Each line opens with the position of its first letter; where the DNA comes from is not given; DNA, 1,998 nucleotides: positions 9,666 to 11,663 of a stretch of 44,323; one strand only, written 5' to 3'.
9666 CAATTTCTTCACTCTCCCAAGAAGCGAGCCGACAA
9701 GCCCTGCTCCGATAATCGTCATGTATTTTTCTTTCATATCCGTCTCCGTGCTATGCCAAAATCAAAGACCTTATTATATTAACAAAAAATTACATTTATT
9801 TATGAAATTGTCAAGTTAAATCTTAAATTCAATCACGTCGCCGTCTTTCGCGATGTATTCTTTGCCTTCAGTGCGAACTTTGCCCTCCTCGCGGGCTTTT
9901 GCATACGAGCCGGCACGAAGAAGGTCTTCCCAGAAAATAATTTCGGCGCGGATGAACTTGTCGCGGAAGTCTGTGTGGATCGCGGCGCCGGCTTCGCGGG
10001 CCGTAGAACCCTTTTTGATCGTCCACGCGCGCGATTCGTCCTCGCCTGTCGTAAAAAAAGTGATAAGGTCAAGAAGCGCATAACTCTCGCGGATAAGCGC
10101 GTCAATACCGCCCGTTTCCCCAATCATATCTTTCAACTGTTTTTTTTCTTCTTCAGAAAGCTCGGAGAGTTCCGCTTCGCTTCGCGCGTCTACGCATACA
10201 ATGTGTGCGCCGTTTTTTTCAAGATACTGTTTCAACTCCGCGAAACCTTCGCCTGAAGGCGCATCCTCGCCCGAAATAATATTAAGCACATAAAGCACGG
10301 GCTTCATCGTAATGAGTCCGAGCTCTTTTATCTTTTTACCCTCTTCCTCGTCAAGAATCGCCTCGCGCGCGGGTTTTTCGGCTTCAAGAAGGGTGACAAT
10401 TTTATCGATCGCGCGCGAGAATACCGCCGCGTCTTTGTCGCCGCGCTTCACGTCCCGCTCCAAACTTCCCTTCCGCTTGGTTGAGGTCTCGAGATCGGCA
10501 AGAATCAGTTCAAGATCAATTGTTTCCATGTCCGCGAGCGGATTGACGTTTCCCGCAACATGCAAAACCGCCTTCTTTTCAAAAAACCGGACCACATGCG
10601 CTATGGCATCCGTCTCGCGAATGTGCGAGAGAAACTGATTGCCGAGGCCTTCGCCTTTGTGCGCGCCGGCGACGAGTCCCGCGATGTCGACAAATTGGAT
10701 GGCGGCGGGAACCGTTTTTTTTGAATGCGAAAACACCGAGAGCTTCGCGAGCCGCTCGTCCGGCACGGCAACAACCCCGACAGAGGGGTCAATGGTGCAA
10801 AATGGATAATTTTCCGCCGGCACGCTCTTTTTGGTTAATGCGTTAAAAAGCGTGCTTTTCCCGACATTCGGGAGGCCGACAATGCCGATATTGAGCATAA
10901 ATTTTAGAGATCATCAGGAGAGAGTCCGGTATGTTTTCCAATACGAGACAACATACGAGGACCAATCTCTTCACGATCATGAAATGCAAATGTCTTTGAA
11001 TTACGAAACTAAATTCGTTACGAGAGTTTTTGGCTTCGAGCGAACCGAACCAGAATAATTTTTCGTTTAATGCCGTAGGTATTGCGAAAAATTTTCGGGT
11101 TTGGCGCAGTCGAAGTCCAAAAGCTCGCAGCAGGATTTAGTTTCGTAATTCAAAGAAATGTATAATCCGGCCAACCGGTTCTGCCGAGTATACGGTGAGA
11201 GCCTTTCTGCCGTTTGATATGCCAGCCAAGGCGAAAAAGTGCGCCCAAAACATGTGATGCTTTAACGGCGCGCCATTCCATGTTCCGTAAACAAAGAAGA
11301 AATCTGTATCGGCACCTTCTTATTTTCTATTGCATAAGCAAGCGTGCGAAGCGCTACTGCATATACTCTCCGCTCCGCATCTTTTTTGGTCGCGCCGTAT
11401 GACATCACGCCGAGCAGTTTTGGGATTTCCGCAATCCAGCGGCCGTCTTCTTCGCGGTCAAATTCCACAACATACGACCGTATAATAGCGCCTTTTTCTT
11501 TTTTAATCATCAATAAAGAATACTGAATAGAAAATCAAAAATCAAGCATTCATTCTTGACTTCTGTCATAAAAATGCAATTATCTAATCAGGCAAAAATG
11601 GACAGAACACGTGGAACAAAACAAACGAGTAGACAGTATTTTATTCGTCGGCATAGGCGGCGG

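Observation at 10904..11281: hicA toxin gene cleanly split by a 162-bp MITE with a 6-bp target-site duplication, leaving hicB intact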

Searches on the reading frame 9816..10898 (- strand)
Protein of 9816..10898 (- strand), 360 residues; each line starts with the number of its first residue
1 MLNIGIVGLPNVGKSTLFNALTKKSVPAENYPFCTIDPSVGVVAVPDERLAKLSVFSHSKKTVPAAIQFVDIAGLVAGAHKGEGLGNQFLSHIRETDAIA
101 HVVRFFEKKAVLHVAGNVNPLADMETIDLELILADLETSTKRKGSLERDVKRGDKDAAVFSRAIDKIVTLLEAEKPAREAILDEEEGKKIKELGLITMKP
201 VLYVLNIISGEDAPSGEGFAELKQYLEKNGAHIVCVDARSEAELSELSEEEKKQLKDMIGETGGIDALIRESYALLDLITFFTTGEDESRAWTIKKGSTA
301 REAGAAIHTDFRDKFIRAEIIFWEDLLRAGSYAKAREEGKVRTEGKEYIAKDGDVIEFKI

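Call 8: search_protein_families(library=pfam, proteins=[window:9816-10898:-], max_evalue=0.1)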
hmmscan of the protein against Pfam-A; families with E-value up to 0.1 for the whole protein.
window:9816-10898:- (360 aa): 8 families
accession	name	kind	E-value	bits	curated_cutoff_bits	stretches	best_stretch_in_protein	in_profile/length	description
PF06071.19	YchF-GTPase_C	-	5.6e-33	113.4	27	1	278-360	1-83/84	Protein of unknown function (DUF933)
PF01926.29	MMR_HSR1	-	1.3e-23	83.7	21.9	1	4-108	2-86/113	50S ribosome-binding GTPase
PF02421.24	FeoB_N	-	1.7e-08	34.6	27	1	3-47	2-46/156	Ferrous iron transport protein B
PF03193.22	RsgA_GTPase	-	0.005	17.1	30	0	209-263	61-116/174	RsgA GTPase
PF00350.29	Dynamin_N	-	0.011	16.2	27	0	4-30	1-27/168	Dynamin family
PF02824.27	TGS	-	0.017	15.6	22.2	1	294-320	13-39/60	TGS domain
PF13238.12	AAA_18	-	0.039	14.8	29.4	0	4-24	1-21/128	AAA domain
PF03308.22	MeaB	-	0.067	12.6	23.1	0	3-26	35-58/273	Methylmalonyl Co-A mutase-associated GTPase MeaB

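Call 14: find_encoding_contigs(protein=window:9816-10898:-, flank=8000, max_places=10)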
Protein window:9816-10898:- (360 aa): no gene with exactly this product is on record in the collection.

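Call 32: find_homologous_proteins(query=window:9816-10898:-, max_evalue=1e-80)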
Query window:9816-10898:- (360 aa): 7947 proteins with E <= 1e-80 among 8000 candidates; the best 120 are listed.
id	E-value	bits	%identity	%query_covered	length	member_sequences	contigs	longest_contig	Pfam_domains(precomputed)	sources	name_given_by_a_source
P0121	4.2e-229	777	100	100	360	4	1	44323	PF01926.30,PF02421.25,PF06071.20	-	-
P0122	3.2e-142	492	67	100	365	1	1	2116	PF01926.30,PF02421.25,PF06071.20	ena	-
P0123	5.0e-142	491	66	100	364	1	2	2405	PF01926.30,PF02421.25,PF06071.20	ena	-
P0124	6.2e-142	491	66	100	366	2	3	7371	PF01926.30,PF02421.25,PF06071.20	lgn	-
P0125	1.3e-140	486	65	100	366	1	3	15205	PF01926.30,PF02421.25,PF06071.20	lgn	-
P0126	3.4e-140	485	64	100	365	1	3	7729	PF01926.30,PF02421.25,PF06071.20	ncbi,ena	-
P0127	7.0e-140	484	65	100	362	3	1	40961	PF01926.30,PF02421.25,PF06071.20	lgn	-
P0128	1.4e-139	483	65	100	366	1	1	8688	PF01926.30,PF02421.25,PF06071.20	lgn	-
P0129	1.4e-139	483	65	100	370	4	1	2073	PF01926.30,PF02421.25,PF06071.20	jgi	jgi:GTP-binding protein YchF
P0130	2.9e-139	482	64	100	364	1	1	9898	PF01926.30,PF02421.25,PF06071.20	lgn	-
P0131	3.1e-139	482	65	100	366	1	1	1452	PF01926.30,PF02421.25,PF06071.20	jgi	jgi:hypothetical protein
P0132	5.9e-139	481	65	100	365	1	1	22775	PF01926.30,PF02421.25,PF06071.20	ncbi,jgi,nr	ncbi:MAG TPA: redox-regulated ATPase YchF [Candidatus Paceibacterota bacterium]|jgi:GTP-binding prot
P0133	6.5e-139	481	64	100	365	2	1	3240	PF01926.30,PF02421.25,PF06071.20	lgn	-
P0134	6.9e-139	481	64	100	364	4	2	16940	PF01926.30,PF02421.25,PF06071.20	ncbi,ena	-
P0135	1.5e-138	480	65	100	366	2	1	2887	PF01926.30,PF02421.25,PF06071.20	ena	-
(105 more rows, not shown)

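Call 33: list_cluster_members(proteins=[P0121, window:11265-11510:-, window:11153-11281:-])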
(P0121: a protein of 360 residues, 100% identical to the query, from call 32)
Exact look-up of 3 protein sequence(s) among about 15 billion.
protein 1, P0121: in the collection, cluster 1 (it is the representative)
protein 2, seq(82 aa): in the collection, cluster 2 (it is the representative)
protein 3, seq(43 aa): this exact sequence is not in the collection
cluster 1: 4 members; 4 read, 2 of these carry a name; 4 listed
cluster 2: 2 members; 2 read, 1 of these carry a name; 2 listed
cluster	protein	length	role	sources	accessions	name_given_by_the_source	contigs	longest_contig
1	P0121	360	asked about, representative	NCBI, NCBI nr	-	-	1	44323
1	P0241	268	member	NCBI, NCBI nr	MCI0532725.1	DUF933 domain-containing protein, partial [bacterium] | DUF933 domain-containing protein [bacterium]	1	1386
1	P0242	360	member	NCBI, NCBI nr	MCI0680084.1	redox-regulated ATPase YchF [bacterium]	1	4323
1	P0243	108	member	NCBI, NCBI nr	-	-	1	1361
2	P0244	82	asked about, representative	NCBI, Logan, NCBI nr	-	-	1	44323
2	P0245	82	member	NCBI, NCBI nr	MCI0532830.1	type II toxin-antitoxin system HicB family antitoxin [bacterium]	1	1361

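Call 34: find_encoding_contigs(protein=P0245, flank=5000, max_places=6)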
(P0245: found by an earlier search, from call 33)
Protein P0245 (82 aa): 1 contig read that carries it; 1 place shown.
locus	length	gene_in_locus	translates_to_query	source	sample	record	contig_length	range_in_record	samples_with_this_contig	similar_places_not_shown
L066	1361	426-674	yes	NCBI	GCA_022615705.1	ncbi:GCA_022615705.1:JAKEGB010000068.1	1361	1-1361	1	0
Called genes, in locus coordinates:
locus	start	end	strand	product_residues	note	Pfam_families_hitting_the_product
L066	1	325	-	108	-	?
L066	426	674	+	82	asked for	-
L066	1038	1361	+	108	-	PF01926:MMR_HSR1, PF02421:FeoB_N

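Call 35: find_encoding_contigs(protein=P0242, flank=5000, max_places=6)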
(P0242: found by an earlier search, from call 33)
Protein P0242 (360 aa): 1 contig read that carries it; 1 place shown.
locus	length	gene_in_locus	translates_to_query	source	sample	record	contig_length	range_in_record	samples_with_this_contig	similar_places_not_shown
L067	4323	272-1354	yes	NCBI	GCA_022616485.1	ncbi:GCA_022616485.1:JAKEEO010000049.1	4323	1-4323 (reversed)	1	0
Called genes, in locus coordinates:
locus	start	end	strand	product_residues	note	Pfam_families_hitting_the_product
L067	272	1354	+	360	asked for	PF01926:MMR_HSR1, PF02421:FeoB_N, PF06071:YchF-GTPase_C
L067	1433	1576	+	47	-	-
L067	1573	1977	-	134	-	-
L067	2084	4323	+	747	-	PF00133:tRNA-synt_1, PF01406:tRNA-synt_1e (faint), PF09334:tRNA-synt_1g, PF13603:tRNA-synt_1_2, PF00133:tRNA-synt_1, PF09334:tRNA-synt_1g (weak), PF08264:Anticodon_1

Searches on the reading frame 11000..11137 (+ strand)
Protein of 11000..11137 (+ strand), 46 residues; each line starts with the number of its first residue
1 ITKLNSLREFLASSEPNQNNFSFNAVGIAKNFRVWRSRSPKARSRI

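Call 56: find_homologous_proteins(query=window:11000-11137:+, max_evalue=0.01)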
Query seq(46 aa): no candidate shares three 5-residue words with the query. No homologue found.
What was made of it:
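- Tried and rejected: A protein search with the longest open frame of the MITE found no candidates (call 56).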

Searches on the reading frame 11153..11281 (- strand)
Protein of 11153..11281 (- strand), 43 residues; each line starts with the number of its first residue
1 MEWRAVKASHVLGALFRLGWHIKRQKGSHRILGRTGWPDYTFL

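Call 8: search_protein_families(library=pfam, proteins=[window:11153-11281:-], max_evalue=0.1)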
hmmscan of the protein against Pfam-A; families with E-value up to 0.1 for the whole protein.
seq(43 aa): 1 family
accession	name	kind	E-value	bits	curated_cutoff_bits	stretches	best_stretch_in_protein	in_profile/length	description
PF07927.17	HicA_toxin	-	1.6e-05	25.3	27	1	11-34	4-27/58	HicA toxin of bacterial toxin-antitoxin,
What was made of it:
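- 11156..11281 (-): hicA 5' fragment, codons 1-42. As it stands, the ORF runs to 11150 and ends with Leu-TGA read from the MITE terminus (43 aa). The fragment alone scores 25.3 bits against HicA_toxin, below the cutoff of 27, and covers only profile positions 4-27 (call 8).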

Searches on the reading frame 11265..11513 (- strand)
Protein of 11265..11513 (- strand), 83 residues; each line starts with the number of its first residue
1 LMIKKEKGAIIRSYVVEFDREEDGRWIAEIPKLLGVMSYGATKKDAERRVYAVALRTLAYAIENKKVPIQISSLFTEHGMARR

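Call 8: search_protein_families(library=pfam, proteins=[window:11265-11513:-], max_evalue=0.1)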
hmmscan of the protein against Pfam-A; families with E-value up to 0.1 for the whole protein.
seq(83 aa): 1 family
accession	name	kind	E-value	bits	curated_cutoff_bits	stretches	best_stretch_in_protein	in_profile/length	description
PF21748.3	UPF0150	-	0.0027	18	27.3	1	21-49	15-44/64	UPF0150-like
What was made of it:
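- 11262..11510 (-): hicB, an intact 82-aa short-form antitoxin. It has the HicB N-terminal domain only and overlaps the hicA start by 20 nt. Pfam UPF0150 gives 18 bits, below threshold (call 8).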

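Call 13: find_encoding_contigs(protein=window:11265-11510:-, flank=8000, max_places=10)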
Protein seq(82 aa) (82 aa): 1 contig read that carries it; 1 place shown.
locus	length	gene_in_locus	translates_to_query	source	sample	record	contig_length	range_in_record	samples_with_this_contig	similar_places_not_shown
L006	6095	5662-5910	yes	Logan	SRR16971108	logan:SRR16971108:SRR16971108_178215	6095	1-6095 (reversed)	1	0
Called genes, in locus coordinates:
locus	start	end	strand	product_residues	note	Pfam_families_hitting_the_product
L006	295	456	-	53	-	-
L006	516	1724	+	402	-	PF01541:GIY-YIG (weak), PF27096:UvrC_M, PF02151:UVR (weak), PF08459:UvrC_RNaseH_dom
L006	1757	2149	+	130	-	-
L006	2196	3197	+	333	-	PF01820:Dala_Dala_lig_N, PF02655:ATP-grasp_3 (weak), PF07478:Dala_Dala_lig_C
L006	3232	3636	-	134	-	-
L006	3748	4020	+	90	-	-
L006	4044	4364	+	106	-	-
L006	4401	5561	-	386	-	PF06626:DUF1152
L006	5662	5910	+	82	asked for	-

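Call 24: search_protein_families(library=ncbifam, proteins=[window:11265-11510:-], max_evalue=0.1)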
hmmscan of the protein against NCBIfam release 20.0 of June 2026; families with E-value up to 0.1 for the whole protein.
seq(82 aa): 0 families
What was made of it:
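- Tried and rejected: NCBIfam has no model matching HicA or HicB here (call 24).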

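Call 40: search_solved_structures(query=window:11265-11510:-, max_evalue=10, show_alignments=2)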
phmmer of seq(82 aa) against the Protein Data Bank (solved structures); distinct sequences matched with E-value up to 10: 1.
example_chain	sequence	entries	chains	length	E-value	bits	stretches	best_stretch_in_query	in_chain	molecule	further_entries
6l6v_A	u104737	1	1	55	0.66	14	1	14-60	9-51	E3 protein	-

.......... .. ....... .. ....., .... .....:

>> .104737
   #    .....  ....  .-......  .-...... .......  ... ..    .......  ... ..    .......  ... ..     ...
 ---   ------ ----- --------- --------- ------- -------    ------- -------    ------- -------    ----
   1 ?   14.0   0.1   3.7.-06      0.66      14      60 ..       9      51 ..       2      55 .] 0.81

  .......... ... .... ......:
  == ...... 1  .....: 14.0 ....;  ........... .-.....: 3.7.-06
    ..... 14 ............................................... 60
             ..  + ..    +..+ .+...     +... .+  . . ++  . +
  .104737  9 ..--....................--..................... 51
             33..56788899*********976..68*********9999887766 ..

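Call 50: search_protein_representatives(protein=window:11265-11510:-)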
Query: 82 residues. Proteins with E-value up to 0.001 (for the whole library): 2498; up to 1e-10: 68; up to 1e-30: 0. The best 150 are listed.
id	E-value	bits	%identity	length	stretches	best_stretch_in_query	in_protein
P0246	1.5e-21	92.2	58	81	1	1-82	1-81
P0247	7.0e-18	80.6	62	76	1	7-74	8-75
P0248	4.2e-17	78.1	61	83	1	12-82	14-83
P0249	6.4e-17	77.5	61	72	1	13-82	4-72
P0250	8.5e-15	70.8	54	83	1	3-81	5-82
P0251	8.6e-15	70.8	62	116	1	3-60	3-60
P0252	1.5e-14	70.0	76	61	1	9-53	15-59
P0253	4.8e-14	68.4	55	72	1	11-75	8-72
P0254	7.8e-14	67.7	65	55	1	3-54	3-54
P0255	1.8e-13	66.5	68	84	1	11-57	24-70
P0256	3.7e-13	65.6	53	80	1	12-80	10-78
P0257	7.0e-13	64.7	57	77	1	11-68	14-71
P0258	7.2e-13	64.7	58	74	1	13-69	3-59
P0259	9.7e-13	64.3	52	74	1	8-74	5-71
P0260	1.0e-12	64.2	50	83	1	10-75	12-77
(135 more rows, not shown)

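Call 52: search_protein_families(library=pfam, alignment_id=A3, max_evalue=0.01)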
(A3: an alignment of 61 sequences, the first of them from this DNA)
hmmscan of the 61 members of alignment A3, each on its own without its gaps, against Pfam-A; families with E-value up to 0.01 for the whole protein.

A. member 1, seq(82 aa): 1 family
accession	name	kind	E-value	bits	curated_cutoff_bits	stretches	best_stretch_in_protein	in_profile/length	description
PF21748.3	UPF0150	-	0.0027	18.1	27.3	1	20-48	15-44/64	UPF0150-like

B. families by the number of members that match (of 61 scanned): 6 families
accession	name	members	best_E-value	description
PF21748.3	UPF0150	51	2.1e-05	UPF0150-like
PF15919.11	HicB_lk_antitox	17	1.8e-05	HicB_like antitoxin of bacterial toxin-antitoxin system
PF24113.1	DUF7387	7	0.00025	Family of unknown function (DUF7387)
PF12730.13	ABC2_membrane_4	1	0.00043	ABC-2 family transporter protein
PF08972.17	DUF1902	1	0.0016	Domain of unknown function (DUF1902)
PF21060.3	Reovirus_L2_6th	1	0.0096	Reovirus core-spike protein lambda-2 (L2), 6th domain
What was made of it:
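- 11262..11510 (-): Of 61 homologues, 51 hit UPF0150 and 17 hit HicB_lk_antitox (call 52).
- On HicB antitoxin: Of 61 homologues, 51 match UPF0150 and 17 match HicB_lk_antitox at E of 0.01 or better (call 52).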

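Call 53: search_solved_structures(query=A3, max_evalue=1, show_alignments=1)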
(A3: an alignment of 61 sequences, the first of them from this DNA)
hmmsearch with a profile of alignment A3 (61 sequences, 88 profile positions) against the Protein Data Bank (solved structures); distinct sequences matched with E-value up to 1: 7.
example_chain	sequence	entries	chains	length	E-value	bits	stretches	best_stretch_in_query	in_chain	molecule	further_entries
2aao_A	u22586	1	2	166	0.55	12.8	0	45-76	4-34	Calcium-dependent protein kinase, isoform AK1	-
2yzt_A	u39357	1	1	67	0.56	12.8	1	12-34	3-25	Putative uncharacterized protein TTHA1756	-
2dsy_A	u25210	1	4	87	0.58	12.7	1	28-52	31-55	Hypothetical protein TTHA0281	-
6jum_A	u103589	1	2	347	0.62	12.6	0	43-80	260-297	DNA polymerase IV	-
6jun_F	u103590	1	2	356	0.65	12.6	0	43-80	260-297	DNA polymerase IV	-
4dez_A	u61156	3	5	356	0.65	12.6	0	43-80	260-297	DNA polymerase IV 1 | DNA polymerase IV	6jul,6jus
6juo_A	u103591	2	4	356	0.65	12.6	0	43-80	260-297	DNA polymerase IV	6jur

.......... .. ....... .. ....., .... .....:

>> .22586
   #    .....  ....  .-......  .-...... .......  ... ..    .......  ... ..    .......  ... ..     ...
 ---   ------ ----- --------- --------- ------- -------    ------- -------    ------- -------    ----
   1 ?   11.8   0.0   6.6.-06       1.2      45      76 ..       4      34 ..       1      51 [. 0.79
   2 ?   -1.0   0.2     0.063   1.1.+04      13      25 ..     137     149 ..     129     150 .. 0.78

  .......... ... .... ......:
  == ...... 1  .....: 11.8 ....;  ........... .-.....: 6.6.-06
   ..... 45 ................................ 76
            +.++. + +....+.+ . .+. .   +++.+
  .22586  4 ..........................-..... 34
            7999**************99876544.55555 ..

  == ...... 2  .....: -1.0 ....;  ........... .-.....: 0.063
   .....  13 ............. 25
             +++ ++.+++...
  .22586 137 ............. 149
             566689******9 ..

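Call 63: predict_structure(alignment_id=A3)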
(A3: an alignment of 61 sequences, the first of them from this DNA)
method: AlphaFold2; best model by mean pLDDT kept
length: 82 residues; sequences in the alignment: 61
mean_pLDDT: 82.0   pTM: 0.65
mean pLDDT of the five models: 82.0, 80.7, 80.3, 79.5, 78.6
residues with pLDDT >= 90: 39; 70-90: 15; 50-70: 24; < 50: 4
segments of 3 or more residues with pLDDT < 50: none
pLDDT, mean of each block of 10 residues (from residue 1): 51 91 96 94 97 90 74 66 66
secondary structure, 60 per line:
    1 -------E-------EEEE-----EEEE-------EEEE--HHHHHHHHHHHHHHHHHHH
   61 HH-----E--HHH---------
elements in order: E16-19 E25-28 E36-39 H42-62
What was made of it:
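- On HicB antitoxin: The protein is 82 aa, and residues 63-82 are of low confidence with no domain (call 63).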

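Call 67: fold_search(model_id=the predicted structure, library=pdb)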
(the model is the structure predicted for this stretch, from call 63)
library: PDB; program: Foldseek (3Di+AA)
matches with E <= 10: 280; with E <= 0.001: 0
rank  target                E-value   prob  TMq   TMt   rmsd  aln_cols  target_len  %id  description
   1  6g1c_V                2.9e-02  1.00  0.59  0.57  11.2        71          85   17  Crystal structure of the N-terminal domain of Burkholderia Pseudomallei antitoxin HicB (released 2018-10-31)
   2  6g1n_C                4.1e-02  1.00  0.58  0.36   6.0        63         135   17  Crystal structure of the Burkholderia Pseudomallei antitoxin HicB (released 2018-10-31)
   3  6g26_A                5.3e-02  1.00  0.58  0.37  11.9        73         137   18  The crystal structure of the Burkholderia pseudomallei HicAB complex (released 2018-10-31)
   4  6g26_B                6.1e-02  0.99  0.58  0.37  12.0        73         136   18  The crystal structure of the Burkholderia pseudomallei HicAB complex (released 2018-10-31)
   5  2dsy_D                7.0e-02  1.00  0.58  0.58   1.2        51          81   24  Crystal structure of TTHA0281 from thermus thermophilus HB8 (released 2007-03-27)
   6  2dsy_A                9.7e-02  1.00  0.60  0.61   4.6        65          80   22  Crystal structure of TTHA0281 from thermus thermophilus HB8 (released 2007-03-27)
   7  2dsy_C                1.0e-01  1.00  0.57  0.62   1.3        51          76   24  Crystal structure of TTHA0281 from thermus thermophilus HB8 (released 2007-03-27)
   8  2yzt                  1.2e-01  1.00  0.51  0.60   1.6        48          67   25  Crystal structure of uncharacterized conserved protein from Thermus thermophilus HB8 (released 2007-11-06)
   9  6u0i_B                1.2e-01  0.99  0.58  0.36   6.6        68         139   15  Putative Antitoxin HicB3 from Escherichia coli str. K-12 substr. DH10B (released 2019-08-28)
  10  3vyy_A                1.2e-01  0.69  0.37  0.36   5.1        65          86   18  Structural insights into RISC assembly facilitated by dsRNA binding domains of human RNA helicase A (DHX9) (released 2013-02-13)
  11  6hpb_B                1.3e-01  1.00  0.57  0.35   1.3        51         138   16  Crystal structure of the E.coli HicAB toxin-antitoxin complex (released 2019-09-18)
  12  6g1c_B                1.4e-01  1.00  0.57  0.55   1.1        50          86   20  Crystal structure of the N-terminal domain of Burkholderia Pseudomallei antitoxin HicB (released 2018-10-31)
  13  4p78_A                1.4e-01  0.99  0.54  0.52   2.3        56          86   16  HicA3 and HicB3 toxin-antitoxin complex (released 2014-08-27)
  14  6g1c_C                1.6e-01  1.00  0.54  0.54   1.4        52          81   19  Crystal structure of the N-terminal domain of Burkholderia Pseudomallei antitoxin HicB (released 2018-10-31)
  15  6g1n_A                1.8e-01  1.00  0.56  0.36   1.3        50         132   20  Crystal structure of the Burkholderia Pseudomallei antitoxin HicB (released 2018-10-31)
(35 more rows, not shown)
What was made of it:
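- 11262..11510 (-): The AlphaFold model (pLDDT 82) has HicB structures as its top Foldseek matches (calls 63, 67).
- On HicB antitoxin: The top Foldseek hits are B. pseudomallei HicB (6g1c, 6g1n, 6g26), TTHA0281, E. coli HicB3 and HicB (6hpb), and Y. pestis HicB3, with probability 0.99-1.00 and E of 0.03-0.14 (calls 63, 67).
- Closest known: HicAB type II toxin-antitoxin systems. Same: The HicB N-terminal domain fold matches (call 67).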
